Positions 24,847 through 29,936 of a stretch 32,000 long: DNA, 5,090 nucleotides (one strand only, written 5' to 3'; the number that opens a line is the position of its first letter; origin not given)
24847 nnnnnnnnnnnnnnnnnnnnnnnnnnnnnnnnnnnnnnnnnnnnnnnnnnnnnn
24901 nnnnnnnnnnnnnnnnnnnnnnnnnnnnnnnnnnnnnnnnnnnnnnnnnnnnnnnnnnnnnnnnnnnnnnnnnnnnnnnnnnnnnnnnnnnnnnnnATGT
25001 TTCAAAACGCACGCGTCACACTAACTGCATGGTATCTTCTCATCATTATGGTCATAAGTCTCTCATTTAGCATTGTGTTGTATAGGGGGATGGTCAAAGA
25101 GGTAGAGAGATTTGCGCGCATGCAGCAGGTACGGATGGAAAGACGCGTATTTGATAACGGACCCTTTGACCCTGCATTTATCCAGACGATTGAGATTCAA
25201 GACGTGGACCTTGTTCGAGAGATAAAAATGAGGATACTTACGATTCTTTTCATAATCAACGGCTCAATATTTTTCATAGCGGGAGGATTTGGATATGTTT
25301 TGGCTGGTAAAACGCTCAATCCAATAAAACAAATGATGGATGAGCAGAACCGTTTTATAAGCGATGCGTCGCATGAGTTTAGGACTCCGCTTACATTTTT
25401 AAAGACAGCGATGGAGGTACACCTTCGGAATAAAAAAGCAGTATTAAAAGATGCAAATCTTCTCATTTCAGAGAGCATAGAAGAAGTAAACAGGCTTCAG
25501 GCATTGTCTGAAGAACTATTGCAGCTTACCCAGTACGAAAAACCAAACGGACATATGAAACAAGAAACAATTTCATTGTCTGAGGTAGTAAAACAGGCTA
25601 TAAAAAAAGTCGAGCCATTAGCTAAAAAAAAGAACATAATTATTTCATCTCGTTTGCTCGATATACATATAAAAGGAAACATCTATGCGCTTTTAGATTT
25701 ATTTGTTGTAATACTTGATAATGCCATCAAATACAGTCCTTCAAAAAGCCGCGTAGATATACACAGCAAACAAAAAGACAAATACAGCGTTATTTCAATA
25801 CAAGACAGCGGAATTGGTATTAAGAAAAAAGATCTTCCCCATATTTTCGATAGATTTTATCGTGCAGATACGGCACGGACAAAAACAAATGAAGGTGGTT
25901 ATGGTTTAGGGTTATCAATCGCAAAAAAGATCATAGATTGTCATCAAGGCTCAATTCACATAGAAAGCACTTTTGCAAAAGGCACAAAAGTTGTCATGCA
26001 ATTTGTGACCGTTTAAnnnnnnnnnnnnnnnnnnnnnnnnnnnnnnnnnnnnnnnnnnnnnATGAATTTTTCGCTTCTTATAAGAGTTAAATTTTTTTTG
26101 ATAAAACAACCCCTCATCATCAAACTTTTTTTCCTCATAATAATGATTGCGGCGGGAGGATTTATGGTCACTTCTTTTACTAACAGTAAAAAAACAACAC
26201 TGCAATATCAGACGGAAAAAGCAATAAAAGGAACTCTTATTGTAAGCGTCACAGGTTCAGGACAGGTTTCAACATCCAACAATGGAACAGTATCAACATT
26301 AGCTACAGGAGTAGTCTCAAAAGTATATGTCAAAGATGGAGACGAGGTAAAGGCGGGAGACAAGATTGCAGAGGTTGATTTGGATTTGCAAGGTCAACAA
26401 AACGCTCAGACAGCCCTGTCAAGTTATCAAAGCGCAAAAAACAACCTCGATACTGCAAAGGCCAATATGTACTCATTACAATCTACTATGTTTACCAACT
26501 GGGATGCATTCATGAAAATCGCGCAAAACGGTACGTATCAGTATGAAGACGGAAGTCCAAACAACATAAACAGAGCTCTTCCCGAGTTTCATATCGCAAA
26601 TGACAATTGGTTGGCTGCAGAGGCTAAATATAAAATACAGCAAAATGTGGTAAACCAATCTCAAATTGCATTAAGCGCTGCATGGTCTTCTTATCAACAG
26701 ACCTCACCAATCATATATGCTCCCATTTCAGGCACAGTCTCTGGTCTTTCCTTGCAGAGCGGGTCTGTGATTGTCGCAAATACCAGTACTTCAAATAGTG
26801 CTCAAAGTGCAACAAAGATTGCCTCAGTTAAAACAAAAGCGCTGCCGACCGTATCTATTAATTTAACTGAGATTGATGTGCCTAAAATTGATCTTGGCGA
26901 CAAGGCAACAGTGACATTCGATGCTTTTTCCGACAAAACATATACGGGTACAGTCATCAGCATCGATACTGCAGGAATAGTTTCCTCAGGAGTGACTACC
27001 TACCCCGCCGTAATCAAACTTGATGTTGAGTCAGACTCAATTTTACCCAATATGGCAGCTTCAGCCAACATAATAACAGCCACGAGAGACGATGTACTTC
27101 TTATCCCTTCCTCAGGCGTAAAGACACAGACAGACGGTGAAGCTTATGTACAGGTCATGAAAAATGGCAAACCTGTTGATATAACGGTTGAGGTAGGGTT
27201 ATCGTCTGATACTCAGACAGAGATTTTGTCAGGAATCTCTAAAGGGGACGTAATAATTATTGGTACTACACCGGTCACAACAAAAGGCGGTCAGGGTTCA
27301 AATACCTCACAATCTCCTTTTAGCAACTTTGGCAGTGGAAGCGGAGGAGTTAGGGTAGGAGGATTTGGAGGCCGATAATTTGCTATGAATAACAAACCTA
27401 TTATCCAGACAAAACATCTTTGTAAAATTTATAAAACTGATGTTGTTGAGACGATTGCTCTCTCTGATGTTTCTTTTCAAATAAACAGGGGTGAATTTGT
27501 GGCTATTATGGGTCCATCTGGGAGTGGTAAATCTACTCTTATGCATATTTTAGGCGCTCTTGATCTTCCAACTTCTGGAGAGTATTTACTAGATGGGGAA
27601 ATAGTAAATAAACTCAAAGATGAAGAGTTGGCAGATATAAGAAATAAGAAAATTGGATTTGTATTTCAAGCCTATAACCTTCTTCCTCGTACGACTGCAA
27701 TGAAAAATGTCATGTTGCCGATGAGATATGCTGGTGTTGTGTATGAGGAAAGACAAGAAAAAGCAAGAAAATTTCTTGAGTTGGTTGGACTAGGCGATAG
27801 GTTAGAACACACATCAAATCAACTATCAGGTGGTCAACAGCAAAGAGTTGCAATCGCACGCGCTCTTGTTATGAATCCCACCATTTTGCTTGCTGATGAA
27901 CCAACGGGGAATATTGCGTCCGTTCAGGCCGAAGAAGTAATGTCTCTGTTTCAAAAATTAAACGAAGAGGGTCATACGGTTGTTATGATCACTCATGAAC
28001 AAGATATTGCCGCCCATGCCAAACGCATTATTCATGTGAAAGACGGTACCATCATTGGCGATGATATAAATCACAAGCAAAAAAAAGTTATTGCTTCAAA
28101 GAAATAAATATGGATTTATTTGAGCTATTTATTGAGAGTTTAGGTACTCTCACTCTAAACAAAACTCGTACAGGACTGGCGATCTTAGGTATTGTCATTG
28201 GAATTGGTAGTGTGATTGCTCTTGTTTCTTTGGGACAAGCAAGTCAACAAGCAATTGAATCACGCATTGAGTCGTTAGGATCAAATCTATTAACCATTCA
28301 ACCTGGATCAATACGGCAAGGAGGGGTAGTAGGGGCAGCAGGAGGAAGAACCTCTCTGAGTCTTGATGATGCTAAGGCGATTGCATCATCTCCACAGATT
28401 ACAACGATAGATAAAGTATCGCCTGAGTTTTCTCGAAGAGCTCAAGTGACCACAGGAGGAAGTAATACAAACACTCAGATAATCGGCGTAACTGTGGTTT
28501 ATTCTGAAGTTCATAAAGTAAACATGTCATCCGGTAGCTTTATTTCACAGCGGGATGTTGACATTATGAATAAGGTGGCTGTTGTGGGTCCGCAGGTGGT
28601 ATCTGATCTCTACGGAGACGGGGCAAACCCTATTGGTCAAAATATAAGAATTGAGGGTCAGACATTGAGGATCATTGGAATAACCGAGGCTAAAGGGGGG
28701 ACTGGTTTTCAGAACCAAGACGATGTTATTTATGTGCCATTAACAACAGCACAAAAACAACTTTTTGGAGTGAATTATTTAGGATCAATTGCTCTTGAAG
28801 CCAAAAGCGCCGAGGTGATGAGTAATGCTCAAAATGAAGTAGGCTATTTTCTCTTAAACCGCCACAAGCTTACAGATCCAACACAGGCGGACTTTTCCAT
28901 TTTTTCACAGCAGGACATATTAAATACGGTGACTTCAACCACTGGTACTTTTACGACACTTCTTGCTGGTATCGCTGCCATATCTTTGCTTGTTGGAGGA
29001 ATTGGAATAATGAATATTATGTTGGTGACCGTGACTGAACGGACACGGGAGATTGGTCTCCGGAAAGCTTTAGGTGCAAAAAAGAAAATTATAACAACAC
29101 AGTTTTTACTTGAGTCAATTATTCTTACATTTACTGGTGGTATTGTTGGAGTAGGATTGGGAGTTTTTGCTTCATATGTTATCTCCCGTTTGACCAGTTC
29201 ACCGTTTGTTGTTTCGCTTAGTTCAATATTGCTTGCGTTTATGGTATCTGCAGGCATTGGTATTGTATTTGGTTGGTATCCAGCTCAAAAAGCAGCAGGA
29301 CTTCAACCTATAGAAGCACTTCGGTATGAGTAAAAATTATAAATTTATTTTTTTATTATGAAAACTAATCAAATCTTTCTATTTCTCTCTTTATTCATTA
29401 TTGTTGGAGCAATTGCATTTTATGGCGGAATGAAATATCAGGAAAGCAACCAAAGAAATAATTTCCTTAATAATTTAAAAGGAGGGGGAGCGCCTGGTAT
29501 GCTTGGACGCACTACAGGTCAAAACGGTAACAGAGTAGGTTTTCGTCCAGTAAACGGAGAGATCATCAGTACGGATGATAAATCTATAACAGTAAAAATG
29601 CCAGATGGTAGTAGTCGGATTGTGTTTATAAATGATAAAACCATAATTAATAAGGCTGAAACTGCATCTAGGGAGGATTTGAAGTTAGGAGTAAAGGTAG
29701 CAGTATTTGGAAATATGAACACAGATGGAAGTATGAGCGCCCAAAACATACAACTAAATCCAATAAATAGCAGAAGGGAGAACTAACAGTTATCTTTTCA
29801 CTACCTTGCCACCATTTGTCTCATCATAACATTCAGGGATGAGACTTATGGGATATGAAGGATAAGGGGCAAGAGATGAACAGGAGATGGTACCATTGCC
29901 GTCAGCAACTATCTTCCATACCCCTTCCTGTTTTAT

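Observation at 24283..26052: Same pho-box-like direct repeat in front of the two-component genes and the MacAB-like exporter operon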

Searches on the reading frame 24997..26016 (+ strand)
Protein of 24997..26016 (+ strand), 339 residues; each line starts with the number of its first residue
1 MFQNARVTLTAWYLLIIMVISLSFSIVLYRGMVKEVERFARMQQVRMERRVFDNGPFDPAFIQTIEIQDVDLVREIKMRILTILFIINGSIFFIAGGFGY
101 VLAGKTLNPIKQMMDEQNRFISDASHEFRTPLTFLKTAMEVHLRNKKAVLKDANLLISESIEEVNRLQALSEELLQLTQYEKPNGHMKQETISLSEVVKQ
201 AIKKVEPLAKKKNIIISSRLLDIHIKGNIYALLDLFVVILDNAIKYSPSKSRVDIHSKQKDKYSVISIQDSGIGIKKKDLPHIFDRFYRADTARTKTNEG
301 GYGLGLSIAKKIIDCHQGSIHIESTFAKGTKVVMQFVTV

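Call 6: search_protein_families(library=pfam, proteins=[window:24997-26016:+])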
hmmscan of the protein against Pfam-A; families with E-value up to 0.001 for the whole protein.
window:24997-26016:+ (339 aa): 4 families
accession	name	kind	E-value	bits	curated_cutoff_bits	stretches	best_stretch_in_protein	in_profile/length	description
PF02518.31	HATPase_c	-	4.6e-24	85.4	26.4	1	234-335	8-106/111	Histidine kinase-, DNA gyrase B-, and HSP90-like ATPase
PF00512.31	HisKA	-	1e-10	41.9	26.9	1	117-181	2-64/66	His Kinase A (phospho-acceptor) domain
PF14501.12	HATPase_c_5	-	5.3e-06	26.7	22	1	230-324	4-90/102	GHKL domain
PF13589.12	HATPase_c_3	-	6.6e-06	26.6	25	1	239-310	10-81/137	Histidine kinase-, DNA gyrase B-, and HSP90-like ATPase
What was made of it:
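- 24997..26016 (+): Sensor histidine kinase (339 aa). Two transmembrane helices (about 9-29 and 78-102), an outside loop of about 48 aa, no HAMP domain, H-box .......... It starts 1 nt after the regulator's stop codon. Pfam HisKA and HATPase_c (call 6).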

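Call 22: search_protein_families(library=ncbifam, proteins=[window:24997-26016:+], max_evalue=0.00001)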
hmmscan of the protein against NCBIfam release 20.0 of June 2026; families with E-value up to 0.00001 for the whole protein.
window:24997-26016:+ (339 aa): 79 families (the best 25 are shown)
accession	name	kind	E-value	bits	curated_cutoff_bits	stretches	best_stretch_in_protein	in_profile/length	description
NF041735.1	hist_kin_RppB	equivalog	5.9e-53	180.2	400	1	79-335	178-436/438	two-component system sensor histidine kinase RppB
NF046044.1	PnpS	equivalog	8.9e-53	179.7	400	1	104-336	157-389/390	two-component system histidine kinase PnpS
TIGR02966.1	phoR_proteo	equivalog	6.2e-51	173.4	334.2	1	105-335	102-332/333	phosphate regulon sensor histidine kinase PhoR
NF033092.0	HK_WalK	equivalog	7.3e-48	163.5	725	1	112-335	367-591/594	cell wall metabolism sensor histidine kinase WalK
TIGR01386.1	cztS_silS_copS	subfamily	1.1e-42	146.6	292.55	1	110-336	234-456/457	heavy metal sensor histidine kinase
NF033093.1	HK_VicK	exception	3e-39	134.9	680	1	115-332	207-429/448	cell wall metabolism sensor histidine kinase VicK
NF040691.1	MtrAB_MtrB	equivalog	9.1e-39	133.8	450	1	109-333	263-487/507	MtrAB system histidine kinase MtrB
NF007007.0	PRK09470.1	equivalog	1.7e-36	126.1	486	1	108-335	236-456/463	envelope stress sensor histidine kinase CpxA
NF045900.1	HisKinCpxALeg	equivalog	2.8e-35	121.9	800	1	110-334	224-447/451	two-component system sensor histidine kinase CpxA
NF007345.0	PRK09835.1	subfamily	5.5e-35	120.8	423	1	107-335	252-477/482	Cu(+)/Ag(+) sensor histidine kinase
NF008312.0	PRK11100.1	equivalog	1.1e-34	120.1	356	1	119-335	258-471/477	two-component system sensor histidine kinase CreC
NF041210.1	his_kin_PieS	equivalog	1e-33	117.1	850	1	115-336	248-468/474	two component system sensor histidine kinase PieS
NF033091.0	HK_VanS_ACDEFG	equivalog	1.1e-33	116.6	400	1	116-325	73-282/293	vancomycin resistance histidine kinase VanS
NF053855.1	HisKinPhoRBctds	equivalog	1.4e-33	116.2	500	1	120-334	364-579/583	two-component system sensor histidine kinase PhoR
NF012163.2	BaeS_SmeS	equivalog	3.9e-33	115.1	500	1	115-336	238-456/457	sensor histidine kinase efflux regulator BaeS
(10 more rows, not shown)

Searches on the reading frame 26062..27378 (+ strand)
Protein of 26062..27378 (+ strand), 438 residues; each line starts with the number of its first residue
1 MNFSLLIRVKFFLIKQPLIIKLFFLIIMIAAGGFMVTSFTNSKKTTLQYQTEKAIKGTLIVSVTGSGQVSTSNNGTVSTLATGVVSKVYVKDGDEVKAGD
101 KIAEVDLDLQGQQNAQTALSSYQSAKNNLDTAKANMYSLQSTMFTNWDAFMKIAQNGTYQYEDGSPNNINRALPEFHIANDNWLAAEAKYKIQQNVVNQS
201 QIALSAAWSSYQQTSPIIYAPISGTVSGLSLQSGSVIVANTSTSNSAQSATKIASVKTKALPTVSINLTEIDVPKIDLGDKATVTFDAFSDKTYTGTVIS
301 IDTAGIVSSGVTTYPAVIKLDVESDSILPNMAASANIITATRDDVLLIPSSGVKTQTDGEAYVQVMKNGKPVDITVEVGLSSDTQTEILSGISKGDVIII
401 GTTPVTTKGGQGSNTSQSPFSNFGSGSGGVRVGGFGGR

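Call 6: search_protein_families(library=pfam, proteins=[window:26062-27378:+])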
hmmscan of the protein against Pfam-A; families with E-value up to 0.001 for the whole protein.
window:26062-27378:+ (438 aa): 4 families
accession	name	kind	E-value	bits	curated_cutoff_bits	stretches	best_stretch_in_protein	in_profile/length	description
PF16576.10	HlyD_D23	-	2.9e-13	50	30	1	61-331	6-212/214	Barrel-sandwich domain of CusB or HlyD membrane-fusion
PF13437.12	HlyD_3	-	2.4e-08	35.1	22.2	1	218-329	2-105/106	HlyD family secretion protein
PF13533.13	Biotin_lipoyl_2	-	6e-07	29.6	29.8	1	82-106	8-32/32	Biotin-lipoyl like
PF00364.28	Biotin_lipoyl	-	3.3e-05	24.1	22.1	1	81-106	12-37/73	Biotin-requiring enzyme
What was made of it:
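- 26062..27378 (+): Membrane-fusion (HlyD/MacA-like) protein, first gene of the exporter operon. Pfam HlyD_D23, HlyD_3 and Biotin_lipoyl_2 (call 6).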

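Call 22: search_protein_families(library=ncbifam, proteins=[window:26062-27378:+], max_evalue=0.00001)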
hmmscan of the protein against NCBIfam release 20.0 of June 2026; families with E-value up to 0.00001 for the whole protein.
window:26062-27378:+ (438 aa): 10 families
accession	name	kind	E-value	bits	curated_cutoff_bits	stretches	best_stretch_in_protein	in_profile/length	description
TIGR01730.1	RND_mfp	subfamily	1.8e-26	92.9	94.9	2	185-401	99-308/322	efflux RND transporter periplasmic adaptor subunit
NF008606.0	PRK11578.1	equivalog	6.5e-20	71.6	342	1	23-403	12-365/371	macrolide transporter subunit MacA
TIGR01843.1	type_I_hlyD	subfamily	1.2e-12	47.5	208.65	1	58-144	26-112/422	HlyD family type I secretion periplasmic adaptor subunit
TIGR00999.1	8a0102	subfamily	2.3e-12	46.6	319.3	1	93-400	1-264/271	CzcB/NccB family metal efflux transporter periplasmic adaptor subunit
TIGR00998.1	8a0101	subfamily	2.6e-12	46.3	390.8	1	116-305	149-285/334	EmrA/EmrK family multidrug efflux transporter periplasmic adaptor subunit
TIGR02971.1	heterocyst_DevB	subfamily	2.7e-08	33.6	129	0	83-203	25-143/327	ABC exporter membrane fusion protein, DevB family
NF008589.1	PRK11556.1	equivalog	1.3e-07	30.8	391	0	192-400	164-373/392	MdtA/MuxA family multidrug efflux RND transporter periplasmic adaptor subunit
NF007303.0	PRK09783.1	subfamily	2.2e-06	26.4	390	1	213-400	212-386/414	copper/silver efflux system membrane fusion protein CusB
NF038010.1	ABC_adapt_DarC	equivalog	3.9e-06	25.8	450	0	340-400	340-402/417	darobactin export ABC transporter periplasmic adaptor subunit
NF033138.2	RND-peri-MexC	equivalog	4.2e-06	26.1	625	0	319-404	275-361/375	MexC family multidrug efflux RND transporter periplasmic adaptor subunit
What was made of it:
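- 26062..27378 (+): NCBIfam RND_mfp 92.9 bits and MacA 71.6 bits, both below cut-off (call 22).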

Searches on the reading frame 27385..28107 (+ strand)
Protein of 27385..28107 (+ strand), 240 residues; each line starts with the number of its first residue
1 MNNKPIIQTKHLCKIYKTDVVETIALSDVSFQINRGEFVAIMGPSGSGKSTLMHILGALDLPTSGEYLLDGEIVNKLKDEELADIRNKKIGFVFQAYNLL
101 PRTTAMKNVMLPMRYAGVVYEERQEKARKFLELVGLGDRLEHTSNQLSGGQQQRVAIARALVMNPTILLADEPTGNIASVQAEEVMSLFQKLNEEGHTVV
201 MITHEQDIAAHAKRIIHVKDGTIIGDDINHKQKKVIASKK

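Call 6: search_protein_families(library=pfam, proteins=[window:27385-28107:+])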
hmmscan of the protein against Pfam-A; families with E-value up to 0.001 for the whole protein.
window:27385-28107:+ (240 aa): 4 families
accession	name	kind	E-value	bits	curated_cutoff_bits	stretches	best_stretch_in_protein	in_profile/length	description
PF00005.33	ABC_tran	-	1.2e-36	126.7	25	1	26-174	1-136/137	ABC transporter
PF13304.12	AAA_21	-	3.1e-05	24.6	27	0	38-79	1-55/304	AAA domain, putative AbiEii toxin, Type IV TA system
PF02463.25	SMC_N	-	7.2e-05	22.8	40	0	37-219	25-212/220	RecF/RecN/SMC N terminal domain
PF13555.12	AAA_29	-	0.0001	22.4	27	1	27-53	13-39/61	P-loop containing region of AAA domain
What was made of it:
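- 27385..28107 (+): ABC ATPase, MacB/LolD/FtsE-type nucleotide-binding subunit. Pfam ABC_tran 1.2e-36 (call 6).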

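Call 22: search_protein_families(library=ncbifam, proteins=[window:27385-28107:+], max_evalue=0.00001)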
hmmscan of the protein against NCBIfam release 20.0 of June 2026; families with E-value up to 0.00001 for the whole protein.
window:27385-28107:+ (240 aa): 188 families (the best 25 are shown)
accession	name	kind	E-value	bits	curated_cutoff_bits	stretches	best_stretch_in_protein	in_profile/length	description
NF007826.0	PRK10535.1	equivalog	2.3e-75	254.1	966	1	6-237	4-235/648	macrolide ABC transporter ATP-binding protein/permease MacB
NF038007.1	ABC_ATP_DarD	equivalog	2.6e-72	242.8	375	1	7-222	2-217/218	darobactin export ABC transporter ATP-binding protein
TIGR02211.1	LolD_lipo_ex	equivalog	3.5e-69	232.7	307.75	1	6-223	1-219/221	lipoprotein-releasing ABC transporter ATP-binding protein LolD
NF008639.0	PRK11629.1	equivalog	4.3e-67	225.9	360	1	1-223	1-224/234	lipoprotein-releasing ABC transporter ATP-binding protein LolD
TIGR02673.1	FtsE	equivalog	4.6e-64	216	264.85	1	6-221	1-213/214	cell division ATP-binding protein FtsE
TIGR03608.1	L_ocin_972_ABC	subfamily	5.7e-59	199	254.85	1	21-217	9-205/206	putative bacteriocin export ABC transporter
TIGR02982.1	heterocyst_DevA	subfamily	4.5e-58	196.4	295.8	1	7-223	2-219/220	ABC exporter ATP-binding subunit, DevA family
NF007879.0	PRK10584.1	equivalog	5.1e-55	186.7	336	1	1-223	1-224/228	putative ABC transporter ATP-binding protein YbbA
TIGR02315.1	ABC_phnC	equivalog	1.2e-53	182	266.1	1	7-230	2-231/243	phosphonate ABC transporter ATP-binding protein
TIGR01186.1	proV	subfamily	1.5e-53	182.3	326.6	1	23-224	6-209/363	betaine/proline/choline family ABC transporter ATP-binding protein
NF007027.0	PRK09493.1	equivalog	1.8e-53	181.3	379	1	21-227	12-218/240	glutamine ABC transporter ATP-binding protein GlnQ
TIGR04521.1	ECF_ATPase_2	equivalog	2.4e-50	171.2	330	1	7-228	1-228/279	energy-coupling factor transporter ATPase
NF040933.2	ABC_arch_GlcV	equivalog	5.9e-50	170.1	450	1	7-223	3-220/357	glucose ABC transporter ATP-binding protein GlcV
TIGR03265.1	PhnT2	equivalog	5.6e-47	160.7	457.7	1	14-223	12-213/353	putative 2-aminoethylphosphonate ABC transporter ATP-binding protein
NF008338.0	PRK11124.1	equivalog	5.7e-47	160.2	369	1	23-226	15-222/242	arginine ABC transporter ATP-binding protein ArtP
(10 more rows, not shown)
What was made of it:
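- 27385..28107 (+): Best NCBIfam match is the N-terminal part of MacB (call 22).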

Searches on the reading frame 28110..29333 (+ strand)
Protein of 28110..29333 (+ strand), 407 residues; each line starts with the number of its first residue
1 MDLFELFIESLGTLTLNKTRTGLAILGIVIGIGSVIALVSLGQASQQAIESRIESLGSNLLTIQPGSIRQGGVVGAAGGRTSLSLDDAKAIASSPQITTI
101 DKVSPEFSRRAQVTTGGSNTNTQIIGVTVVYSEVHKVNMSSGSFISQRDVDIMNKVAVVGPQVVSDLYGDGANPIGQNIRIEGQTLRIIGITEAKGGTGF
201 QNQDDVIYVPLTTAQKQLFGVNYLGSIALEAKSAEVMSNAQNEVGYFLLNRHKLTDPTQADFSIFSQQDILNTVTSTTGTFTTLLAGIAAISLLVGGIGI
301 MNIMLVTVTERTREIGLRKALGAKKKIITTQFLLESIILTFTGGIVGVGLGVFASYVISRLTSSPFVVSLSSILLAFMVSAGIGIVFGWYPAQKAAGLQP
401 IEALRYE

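Call 6: search_protein_families(library=pfam, proteins=[window:28110-29333:+])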
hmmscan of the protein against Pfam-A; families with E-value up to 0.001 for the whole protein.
window:28110-29333:+ (407 aa): 2 families
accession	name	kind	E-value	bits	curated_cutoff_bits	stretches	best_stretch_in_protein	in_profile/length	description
PF12704.14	MacB_PCD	-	3.8e-42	145.3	27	1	21-244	1-204/207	MacB-like periplasmic core domain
PF02687.27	FtsX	-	1.2e-21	77.5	25.5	1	288-400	3-120/120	FtsX-like permease C-terminal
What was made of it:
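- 28110..29333 (+): MacB-type permease (MacB_PCD + FtsX). Pfam 3.8e-42 and 1.2e-21 (call 6).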

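Call 22: search_protein_families(library=ncbifam, proteins=[window:28110-29333:+], max_evalue=0.00001)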
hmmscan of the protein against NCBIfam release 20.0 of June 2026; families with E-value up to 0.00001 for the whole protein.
window:28110-29333:+ (407 aa): 4 families
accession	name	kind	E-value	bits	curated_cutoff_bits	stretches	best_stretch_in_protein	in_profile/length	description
NF007826.0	PRK10535.1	equivalog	3.9e-69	233.6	966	1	13-405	264-646/648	macrolide ABC transporter ATP-binding protein/permease MacB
TIGR03434.1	ADOP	subfamily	5.3e-37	127.3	622.3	1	102-407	506-803/803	ADOP family duplicated permease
TIGR02212.1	lolCE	equivalog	1.7e-08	33.8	362.45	1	23-407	26-411/411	lipoprotein-releasing ABC transporter permease subunit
NF038346.1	FtsX_actino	exception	5.3e-08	32.6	250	1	264-387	162-293/308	permease-like cell division protein FtsX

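Call 28: search_solved_structures(query=window:28110-29333:+, max_evalue=1e-10)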
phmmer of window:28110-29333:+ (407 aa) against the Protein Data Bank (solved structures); distinct sequences matched with E-value up to 1e-10: 6.
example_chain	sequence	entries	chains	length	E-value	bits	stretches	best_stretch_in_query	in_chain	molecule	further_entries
5gko_A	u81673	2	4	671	1.6e-61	212.2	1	4-405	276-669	Macrolide export ATP-binding/permease protein MacB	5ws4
5nik_J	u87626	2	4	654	8.4e-56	193.3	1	13-405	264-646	Macrolide export ATP-binding/permease protein MacB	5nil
5lil_A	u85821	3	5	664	9.7e-56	193.1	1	3-406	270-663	Macrolide export ATP-binding/permease protein MacB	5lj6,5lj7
5xu1_M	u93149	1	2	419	7.9e-37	130.9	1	13-407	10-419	ABC transporter permeae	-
9o9x_C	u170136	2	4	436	1.3e-12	51.3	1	271-406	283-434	ABC transporter permease YtrF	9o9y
3ftj_A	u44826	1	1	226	1.8e-11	47.5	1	46-281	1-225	Macrolide export ATP-binding/permease protein macB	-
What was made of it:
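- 28110..29333 (+): PDB MacB 5GKO 1.6e-61; S. pneumoniae Spr0695 5XU1 7.9e-37 (call 28).
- On MacB-type tripartite-like ABC exporter (MacAB / YknXYZ / Spr0693-0695): PDB 5GKO 1.6e-61 and 5XU1_M 7.9e-37 (call 28).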

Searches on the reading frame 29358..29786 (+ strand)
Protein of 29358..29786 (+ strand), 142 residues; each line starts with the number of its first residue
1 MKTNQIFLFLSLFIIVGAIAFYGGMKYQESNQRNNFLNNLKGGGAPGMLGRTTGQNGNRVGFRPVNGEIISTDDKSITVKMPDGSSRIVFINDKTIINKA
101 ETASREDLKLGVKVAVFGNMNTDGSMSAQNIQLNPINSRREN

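Call 6: search_protein_families(library=pfam, proteins=[window:29358-29786:+])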
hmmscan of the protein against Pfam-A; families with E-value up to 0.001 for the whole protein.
window:29358-29786:+ (142 aa): 1 family
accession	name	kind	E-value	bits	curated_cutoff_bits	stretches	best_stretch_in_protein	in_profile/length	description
PF18914.6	DUF5666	-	8.9e-07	29.5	27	1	67-131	2-59/60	Domain of unknown function (DUF5666)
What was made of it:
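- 29358..29786 (+): DUF5666 protein with an N-terminal membrane anchor, last gene of the operon. It follows the permease by 24 nt and has no box of its own in this window. Pfam DUF5666 8.9e-07 (call 6).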

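Call 22: search_protein_families(library=ncbifam, proteins=[window:29358-29786:+], max_evalue=0.00001)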
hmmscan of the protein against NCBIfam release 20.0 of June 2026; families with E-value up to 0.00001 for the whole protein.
window:29358-29786:+ (142 aa): 0 families
